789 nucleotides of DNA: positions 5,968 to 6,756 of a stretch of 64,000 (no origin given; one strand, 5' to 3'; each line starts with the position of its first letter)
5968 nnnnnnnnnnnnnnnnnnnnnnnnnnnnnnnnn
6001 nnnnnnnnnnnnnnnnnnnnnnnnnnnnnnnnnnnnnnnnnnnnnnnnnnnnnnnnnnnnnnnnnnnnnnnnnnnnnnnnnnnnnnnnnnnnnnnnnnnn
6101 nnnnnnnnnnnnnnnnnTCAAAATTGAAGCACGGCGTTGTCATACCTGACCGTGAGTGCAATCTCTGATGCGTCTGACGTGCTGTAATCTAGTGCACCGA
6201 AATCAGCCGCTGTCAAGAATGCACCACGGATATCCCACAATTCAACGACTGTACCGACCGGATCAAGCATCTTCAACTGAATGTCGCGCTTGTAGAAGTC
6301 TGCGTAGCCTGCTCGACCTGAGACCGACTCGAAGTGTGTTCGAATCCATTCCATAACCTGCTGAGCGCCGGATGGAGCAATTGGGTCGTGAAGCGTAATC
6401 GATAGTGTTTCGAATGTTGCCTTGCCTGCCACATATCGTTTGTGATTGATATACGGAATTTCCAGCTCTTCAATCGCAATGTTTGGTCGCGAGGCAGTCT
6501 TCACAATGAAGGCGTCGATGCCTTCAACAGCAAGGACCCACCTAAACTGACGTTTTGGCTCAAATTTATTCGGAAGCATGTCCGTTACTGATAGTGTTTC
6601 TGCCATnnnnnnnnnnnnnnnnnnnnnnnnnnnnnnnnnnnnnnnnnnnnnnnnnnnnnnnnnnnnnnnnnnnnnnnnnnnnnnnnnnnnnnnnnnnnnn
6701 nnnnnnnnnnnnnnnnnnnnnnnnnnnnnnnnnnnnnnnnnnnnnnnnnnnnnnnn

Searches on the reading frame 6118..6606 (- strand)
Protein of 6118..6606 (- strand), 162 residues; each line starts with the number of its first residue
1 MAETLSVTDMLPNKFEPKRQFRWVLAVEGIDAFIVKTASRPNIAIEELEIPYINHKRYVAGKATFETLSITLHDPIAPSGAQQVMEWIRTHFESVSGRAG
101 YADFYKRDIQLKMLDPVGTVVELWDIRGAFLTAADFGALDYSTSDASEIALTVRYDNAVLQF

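Call 5: search_protein_families(library=pfam, proteins=[window:6118-6606:-], max_evalue=0.01)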
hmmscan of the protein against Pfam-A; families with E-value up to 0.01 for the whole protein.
window:6118-6606:- (162 aa): 1 family
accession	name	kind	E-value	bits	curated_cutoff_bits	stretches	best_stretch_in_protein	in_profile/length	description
PF06841.18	Phage_T4_gp19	-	4.6e-05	23.7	28.2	1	54-152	39-127/134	T4-like virus tail tube protein gp19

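Call 7: search_protein_families(library=phrogs, proteins=[window:6118-6606:-], max_evalue=0.01)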
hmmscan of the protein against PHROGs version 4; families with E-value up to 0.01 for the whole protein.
window:6118-6606:- (162 aa): 2 families
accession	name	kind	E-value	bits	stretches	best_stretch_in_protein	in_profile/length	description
phrog_4542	-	tail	3.6e-30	106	1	14-160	22-180/214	tail tube protein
phrog_45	-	tail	1.3e-08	35.4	1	33-146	124-239/350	tail tube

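Call 11: search_dna_similar(query=window:6118-6606:-, collection=phages, mode=protein, max_rows=30, max_evalue=0.001)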
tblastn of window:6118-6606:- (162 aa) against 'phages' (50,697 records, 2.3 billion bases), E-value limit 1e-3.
Records with a match: 135; places in all: 137; records where one place covers at least 80% of the query: 74.
Best place of each record, by identity: <60% 135.
By first word of the organism name: Escherichia 32; Aeromonas 21; Pseudomonas 11; Klebsiella 11; Sinorhizobium 8; Erwinia 7; Salmonella 6; Flavobacterium 4; Xanthomonas 4; Yersinia 4; and 16 more.
By host as written in the record: - 13; Escherichia coli 9; Sinorhizobium meliloti 7; Aeromonas salmonicida 7; Aeromonas salmonicida subsp. salmonicida 6; Pseudomonas aeruginosa PAO1 5; Klebsiella pneumoniae 5; Flavobacterium sp. LMO8 4; and 57 more.
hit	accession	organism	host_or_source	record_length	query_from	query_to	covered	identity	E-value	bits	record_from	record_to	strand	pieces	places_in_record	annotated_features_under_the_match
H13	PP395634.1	Microcystis phage Mel-JY01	Microcystis elabens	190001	1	162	100%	48.8%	2e-46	166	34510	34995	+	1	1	tail tube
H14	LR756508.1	uncultured phage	metagenomic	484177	5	162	98%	46.5%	6e-43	156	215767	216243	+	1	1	record has no annotation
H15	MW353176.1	Flavobacterium phage vB_FspM_immuto_3-5A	Flavobacterium sp. LMO8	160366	4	162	98%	44.4%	1e-39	147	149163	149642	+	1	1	tail completion protein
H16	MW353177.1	Flavobacterium phage vB_FspM_immuto_13-6C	Flavobacterium sp. LMO8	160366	4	162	98%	44.4%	1e-39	147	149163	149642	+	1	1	tail completion protein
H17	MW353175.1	Flavobacterium phage vB_FspM_immuto_2-6A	Flavobacterium sp. LMO8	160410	4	162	98%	44.4%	1e-39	147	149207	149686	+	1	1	tail completion protein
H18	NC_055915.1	Flavobacterium phage vB_FspM_immuto_2-6A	Flavobacterium sp. LMO8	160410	4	162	98%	44.4%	1e-39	147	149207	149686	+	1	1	tail tube protein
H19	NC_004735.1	Rhodothermus phage RM378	Rhodothermus marinus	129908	7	162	96%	36.9%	4e-30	120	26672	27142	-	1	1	tail tube protein | hypothetical protein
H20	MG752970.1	Ralstonia phage RsoM2USA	Ralstonia solanacearum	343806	15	158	89%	33.7%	6e-14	74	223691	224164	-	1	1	hypothetical protein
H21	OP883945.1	Stenotrophomonas phage CM1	Stenotrophomonas maltophilia SRM01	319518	15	158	89%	31.1%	2e-10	64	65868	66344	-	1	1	record has no annotation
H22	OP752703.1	Stenotrophomonas phage RAS14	Stenotrophomonas maltophilia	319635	15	158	89%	31.1%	2e-10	64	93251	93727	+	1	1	hypothetical protein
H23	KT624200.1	Bacillus phage SP-15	Bacillus subtilis W-23-S(r); Bacillus ...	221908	1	158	98%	27.3%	4e-11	66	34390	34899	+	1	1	tail tube protein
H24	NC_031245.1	Bacillus phage SP-15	Bacillus subtilis W-23-S(r); Bacillus ...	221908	1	158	98%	27.3%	4e-11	66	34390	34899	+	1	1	tail tube protein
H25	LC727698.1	Pseudomonas phage sp. 30-3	Pseudomonas aeruginosa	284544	15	157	88%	28.9%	5e-9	59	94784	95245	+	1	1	hypothetical protein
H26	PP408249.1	Pseudomonas phage vB_Pa-PAC2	Pseudomonas aeruginosa PAO1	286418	15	157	88%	28.9%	5e-9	59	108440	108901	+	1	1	putative tail tube monomer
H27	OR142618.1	Pseudomonas phage Callisto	Pseudomonas aeruginosa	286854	15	157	88%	28.9%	5e-9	59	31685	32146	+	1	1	hypothetical protein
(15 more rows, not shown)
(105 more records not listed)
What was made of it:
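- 6118..6606 (-): Tail tube gene (gp19-like), the upstream source of read-through transcripts. calls 5, 7, 11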

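Call 12: find_related_loci(query=window:6118-6606:-, collection=viral_contigs, flank=6000)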
Query window:6118-6606:- (162 aa) in viral_contigs; peptide patterns used: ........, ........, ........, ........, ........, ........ (x = any residue, [..] = any of these).
598 stretches matched a pattern (row limit reached: there are more); 594 encode a relative of the query (tblastn E <= 1e-3); the best 80 are kept; 80 distinct loci.
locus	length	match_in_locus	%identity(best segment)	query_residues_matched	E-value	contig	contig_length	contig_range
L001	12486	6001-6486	99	1-162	8e-108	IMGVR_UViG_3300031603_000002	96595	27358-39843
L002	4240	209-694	88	1-162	1e-101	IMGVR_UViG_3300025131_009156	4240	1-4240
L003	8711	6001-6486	86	1-162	8e-101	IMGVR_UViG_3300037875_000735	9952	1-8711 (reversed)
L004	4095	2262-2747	87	1-162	2e-101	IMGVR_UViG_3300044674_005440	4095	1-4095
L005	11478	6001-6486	87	1-162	1e-100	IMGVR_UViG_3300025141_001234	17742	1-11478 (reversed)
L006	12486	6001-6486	86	1-162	2e-100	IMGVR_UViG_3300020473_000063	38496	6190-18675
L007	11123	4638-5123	86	1-162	1e-100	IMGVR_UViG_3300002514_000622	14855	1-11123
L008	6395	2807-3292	85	1-162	1e-99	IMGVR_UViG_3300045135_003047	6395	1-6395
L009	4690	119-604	81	1-162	1e-95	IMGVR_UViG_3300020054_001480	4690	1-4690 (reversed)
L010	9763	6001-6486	80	1-162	6e-93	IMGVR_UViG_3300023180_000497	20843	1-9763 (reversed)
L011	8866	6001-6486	80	1-162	2e-92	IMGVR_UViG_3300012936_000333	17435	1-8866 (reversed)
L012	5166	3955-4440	81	1-162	1e-92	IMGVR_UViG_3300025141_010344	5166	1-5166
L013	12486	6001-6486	79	1-162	7e-92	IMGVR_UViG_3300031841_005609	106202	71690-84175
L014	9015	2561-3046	79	1-162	3e-91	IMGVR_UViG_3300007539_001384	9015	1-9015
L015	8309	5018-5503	80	1-162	2e-91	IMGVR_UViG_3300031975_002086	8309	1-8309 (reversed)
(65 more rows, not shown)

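Call 69: get_annotated_region(hit=H13, flank=2500)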
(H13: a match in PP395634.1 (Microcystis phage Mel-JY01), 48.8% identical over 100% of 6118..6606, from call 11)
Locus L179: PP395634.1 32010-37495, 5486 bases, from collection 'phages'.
description: Microcystis phage Mel-JY01, complete genome.
organism: Microcystis phage Mel-JY01 (NCBI taxid 3126653)
taxonomy: Viruses; Duplodnaviria; Heunggongvirae; Uroviricota; Caudoviricetes
host: Microcystis elabens; source: -; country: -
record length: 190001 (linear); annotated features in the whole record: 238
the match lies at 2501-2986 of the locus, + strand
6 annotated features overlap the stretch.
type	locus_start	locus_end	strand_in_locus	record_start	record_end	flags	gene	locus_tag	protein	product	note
CDS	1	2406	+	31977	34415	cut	-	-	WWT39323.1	tail sheath C-terminal domain containing protein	-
CDS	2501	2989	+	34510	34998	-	-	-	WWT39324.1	tail tube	Gp19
CDS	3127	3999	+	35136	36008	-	-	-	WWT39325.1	hypothetical protein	-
CDS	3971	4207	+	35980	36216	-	-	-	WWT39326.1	hypothetical protein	-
CDS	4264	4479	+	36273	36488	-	-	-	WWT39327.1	hypothetical protein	-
CDS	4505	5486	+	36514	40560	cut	-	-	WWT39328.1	hypothetical protein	-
